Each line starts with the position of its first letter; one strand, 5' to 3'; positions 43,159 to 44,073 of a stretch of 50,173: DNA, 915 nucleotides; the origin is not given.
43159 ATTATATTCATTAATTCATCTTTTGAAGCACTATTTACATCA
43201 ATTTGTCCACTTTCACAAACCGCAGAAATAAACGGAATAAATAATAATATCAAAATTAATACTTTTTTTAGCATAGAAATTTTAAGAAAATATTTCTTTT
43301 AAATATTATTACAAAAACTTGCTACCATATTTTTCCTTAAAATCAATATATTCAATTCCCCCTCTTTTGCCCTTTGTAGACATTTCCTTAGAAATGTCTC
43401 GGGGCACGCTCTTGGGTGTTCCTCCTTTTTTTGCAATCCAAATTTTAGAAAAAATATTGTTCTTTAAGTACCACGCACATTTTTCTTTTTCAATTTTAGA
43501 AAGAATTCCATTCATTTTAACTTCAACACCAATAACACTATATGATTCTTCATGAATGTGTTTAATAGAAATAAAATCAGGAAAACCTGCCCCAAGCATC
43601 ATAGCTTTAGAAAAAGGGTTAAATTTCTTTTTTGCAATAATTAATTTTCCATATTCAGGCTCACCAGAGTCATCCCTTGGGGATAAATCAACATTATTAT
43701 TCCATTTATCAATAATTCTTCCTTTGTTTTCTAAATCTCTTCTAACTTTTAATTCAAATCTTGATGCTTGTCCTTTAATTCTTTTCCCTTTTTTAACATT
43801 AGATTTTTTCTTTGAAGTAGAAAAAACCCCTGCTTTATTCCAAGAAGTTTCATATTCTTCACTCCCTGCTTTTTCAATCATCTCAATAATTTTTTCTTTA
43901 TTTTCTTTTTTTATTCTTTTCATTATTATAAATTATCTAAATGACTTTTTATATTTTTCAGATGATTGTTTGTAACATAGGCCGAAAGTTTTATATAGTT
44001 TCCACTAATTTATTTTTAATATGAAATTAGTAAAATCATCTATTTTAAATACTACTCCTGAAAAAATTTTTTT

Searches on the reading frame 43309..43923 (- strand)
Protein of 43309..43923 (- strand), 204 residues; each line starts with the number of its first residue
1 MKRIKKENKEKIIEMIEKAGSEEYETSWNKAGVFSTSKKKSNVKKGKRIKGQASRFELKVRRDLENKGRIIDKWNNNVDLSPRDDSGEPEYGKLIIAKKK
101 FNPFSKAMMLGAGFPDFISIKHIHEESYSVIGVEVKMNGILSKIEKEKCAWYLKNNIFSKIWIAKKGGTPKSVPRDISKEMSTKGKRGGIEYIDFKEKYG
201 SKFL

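Call 20: search_protein_families(library=pfam, proteins=[window:43309-43923:-], max_evalue=0.01)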
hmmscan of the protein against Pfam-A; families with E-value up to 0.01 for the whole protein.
window:43309-43923:- (204 aa): 0 families

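Call 30: find_homologous_proteins(query=window:43309-43923:-)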
Query window:43309-43923:- (204 aa): 1121 proteins with E <= 0.001 among 1298 candidates; the best 120 are listed.
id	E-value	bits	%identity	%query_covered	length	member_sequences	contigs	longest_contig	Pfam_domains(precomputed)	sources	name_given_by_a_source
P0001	6.7e-127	439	100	100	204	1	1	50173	-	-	-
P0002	5.4e-92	325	74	94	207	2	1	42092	-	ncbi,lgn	-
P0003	5.2e-84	299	73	100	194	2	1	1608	-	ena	-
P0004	1.3e-82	294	75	100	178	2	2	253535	-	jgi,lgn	jgi:hypothetical protein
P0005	2.1e-81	290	76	94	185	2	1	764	-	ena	-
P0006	1.5e-79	284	69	98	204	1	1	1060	-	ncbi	-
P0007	1.8e-79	284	67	100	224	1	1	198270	-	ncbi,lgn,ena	-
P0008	2.5e-79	284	72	99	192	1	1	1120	-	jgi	-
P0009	1.9e-78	281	68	100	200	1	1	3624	-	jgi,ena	-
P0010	2.5e-78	280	64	100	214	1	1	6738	-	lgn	-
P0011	2.9e-78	280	70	97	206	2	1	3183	-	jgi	-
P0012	3.2e-78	280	58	100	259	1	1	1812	-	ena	-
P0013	5.6e-77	276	70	95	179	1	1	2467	-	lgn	-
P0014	6.9e-76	272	71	98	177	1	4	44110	-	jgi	-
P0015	1.8e-74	268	69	100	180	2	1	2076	-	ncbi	-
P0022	1.6e-73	265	67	100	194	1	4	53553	-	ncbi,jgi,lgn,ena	-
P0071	2.3e-65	238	59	100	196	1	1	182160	-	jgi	jgi:hypothetical protein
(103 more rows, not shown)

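Call 32: find_encoding_contigs(protein=P0004, flank=10000, max_places=4)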
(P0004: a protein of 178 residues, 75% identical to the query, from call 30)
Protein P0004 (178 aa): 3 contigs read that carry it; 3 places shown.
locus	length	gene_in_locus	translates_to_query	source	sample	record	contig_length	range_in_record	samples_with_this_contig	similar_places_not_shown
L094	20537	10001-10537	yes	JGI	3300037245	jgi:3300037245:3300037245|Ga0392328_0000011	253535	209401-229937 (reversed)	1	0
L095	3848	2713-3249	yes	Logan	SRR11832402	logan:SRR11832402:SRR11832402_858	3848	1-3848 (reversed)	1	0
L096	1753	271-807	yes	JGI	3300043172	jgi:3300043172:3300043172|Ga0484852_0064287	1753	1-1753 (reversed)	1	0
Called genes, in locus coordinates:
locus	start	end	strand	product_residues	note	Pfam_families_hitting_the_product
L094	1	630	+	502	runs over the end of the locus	-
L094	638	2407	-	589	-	PF13522:GATase_6, PF13537:GATase_7, PF01380:SIS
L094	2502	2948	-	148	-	PF06966:DUF1295, PF04191:PEMT, PF04140:ICMT (weak)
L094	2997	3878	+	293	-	PF01509:TruB_N, PF21238:Pus10_C (weak), PF16198:TruB_C_2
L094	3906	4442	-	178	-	-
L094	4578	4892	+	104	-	PF03819:MazG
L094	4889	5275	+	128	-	PF21818:DUF6884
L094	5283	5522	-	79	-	-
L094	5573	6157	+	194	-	PF04013:Methyltrn_RNA_2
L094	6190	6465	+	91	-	PF00708:Acylphosphatase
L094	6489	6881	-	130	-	-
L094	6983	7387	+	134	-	PF00075:RNase_H, PF13456:RVT_3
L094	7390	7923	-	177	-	PF01725:Ham1p_like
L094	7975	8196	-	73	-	-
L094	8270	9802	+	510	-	PF01336:tRNA_anti-codon, PF00152:tRNA-synt_2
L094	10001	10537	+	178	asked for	-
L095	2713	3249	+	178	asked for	-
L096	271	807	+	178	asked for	-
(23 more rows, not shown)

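Call 77: predict_structure(alignment_id=A2)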
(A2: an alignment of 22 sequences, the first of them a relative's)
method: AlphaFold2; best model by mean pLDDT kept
length: 204 residues; sequences in the alignment: 22
mean_pLDDT: 52.5   pTM: 0.47
mean pLDDT of the five models: 52.5, 45.4, 43.5, 41.2, 40.2
residues with pLDDT >= 90: 0; 70-90: 36; 50-70: 68; < 50: 100
segments of 3 or more residues with pLDDT < 50: 1-3, 19-28, 30-48, 71-113, 122-129, 169-174, 180-187
pLDDT, mean of each block of 10 residues (from residue 1): 55 53 44 44 45 62 62 37 36 31 30 49 42 70 73 69 70 47 49 81 61
secondary structure, 60 per line:
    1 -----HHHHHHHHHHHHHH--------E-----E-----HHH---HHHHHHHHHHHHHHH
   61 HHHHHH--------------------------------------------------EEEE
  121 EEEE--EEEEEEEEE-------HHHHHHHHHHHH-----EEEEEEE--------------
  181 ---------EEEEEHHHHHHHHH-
elements in order: H6-19 H46-66 E117-124 E127-135 H143-154 E160-166 E190-194 H195-203

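Call 78: search_solved_structures(query=A2, max_evalue=1)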
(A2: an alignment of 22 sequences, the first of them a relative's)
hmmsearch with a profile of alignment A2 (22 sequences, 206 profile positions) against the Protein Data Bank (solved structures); distinct sequences matched with E-value up to 1: 0.

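Call 84: find_encoding_contigs(protein=P0071, flank=1500, max_places=1)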
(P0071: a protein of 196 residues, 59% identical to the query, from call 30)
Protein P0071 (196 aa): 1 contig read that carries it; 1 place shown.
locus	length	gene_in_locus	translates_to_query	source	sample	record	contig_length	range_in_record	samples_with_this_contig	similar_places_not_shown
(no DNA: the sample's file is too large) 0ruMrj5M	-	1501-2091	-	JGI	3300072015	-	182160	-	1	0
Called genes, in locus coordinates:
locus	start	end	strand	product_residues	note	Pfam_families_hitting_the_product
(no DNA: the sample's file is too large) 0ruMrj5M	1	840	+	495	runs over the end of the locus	PF00133:tRNA-synt_1 (faint), PF01406:tRNA-synt_1e (weak), PF01921:tRNA-synt_1f, PF09334:tRNA-synt_1g (faint), PF19269:Anticodon_2 (faint)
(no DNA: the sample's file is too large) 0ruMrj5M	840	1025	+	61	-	PF00808:CBFD_NFYB_HMF (weak)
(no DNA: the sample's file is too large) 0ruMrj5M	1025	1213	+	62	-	-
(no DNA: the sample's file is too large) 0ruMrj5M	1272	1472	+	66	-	-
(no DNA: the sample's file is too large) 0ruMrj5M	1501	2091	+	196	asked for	-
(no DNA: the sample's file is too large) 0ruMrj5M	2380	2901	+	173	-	PF06514:PsbU (weak), PF12836:HHH_3, PF00633:HHH (faint), PF14520:HHH_5 (faint)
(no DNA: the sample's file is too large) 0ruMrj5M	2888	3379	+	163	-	PF27325:MJ0538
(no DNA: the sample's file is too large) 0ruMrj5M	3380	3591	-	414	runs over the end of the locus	-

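Call 85: find_encoding_contigs(protein=P0002, flank=1500, max_places=1)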
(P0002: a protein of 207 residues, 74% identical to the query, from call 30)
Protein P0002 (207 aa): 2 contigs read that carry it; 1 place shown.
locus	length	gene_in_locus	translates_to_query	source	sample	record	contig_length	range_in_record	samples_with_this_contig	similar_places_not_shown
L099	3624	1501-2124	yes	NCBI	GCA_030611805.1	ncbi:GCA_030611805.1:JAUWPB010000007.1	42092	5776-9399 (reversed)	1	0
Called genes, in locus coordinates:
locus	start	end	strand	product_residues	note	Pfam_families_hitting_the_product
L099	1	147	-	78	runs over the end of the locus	PF24434:DUF7557 (weak)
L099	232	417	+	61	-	PF00125:Histone (weak), PF00808:CBFD_NFYB_HMF (weak)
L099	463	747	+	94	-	-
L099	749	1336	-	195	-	-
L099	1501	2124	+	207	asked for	-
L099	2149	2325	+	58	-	PF12836:HHH_3 (weak)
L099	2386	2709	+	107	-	-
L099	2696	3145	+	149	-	PF27325:MJ0538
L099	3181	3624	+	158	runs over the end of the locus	-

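Call 86: find_encoding_contigs(protein=P0022, flank=1500, max_places=1)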
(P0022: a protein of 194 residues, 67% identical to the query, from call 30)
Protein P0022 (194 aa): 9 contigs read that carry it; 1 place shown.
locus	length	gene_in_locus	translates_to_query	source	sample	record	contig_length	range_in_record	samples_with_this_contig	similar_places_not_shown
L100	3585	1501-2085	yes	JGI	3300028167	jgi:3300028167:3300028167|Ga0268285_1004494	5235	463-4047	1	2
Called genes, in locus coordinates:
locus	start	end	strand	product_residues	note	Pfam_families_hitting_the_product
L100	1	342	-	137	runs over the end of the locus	-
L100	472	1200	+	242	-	-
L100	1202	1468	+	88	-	PF14947:HTH_45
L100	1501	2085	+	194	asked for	-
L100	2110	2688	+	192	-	PF00633:HHH (weak), PF12836:HHH_3, PF14520:HHH_5 (faint)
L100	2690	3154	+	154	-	PF27325:MJ0538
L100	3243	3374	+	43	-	-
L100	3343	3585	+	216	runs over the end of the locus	PF04967:HTH_10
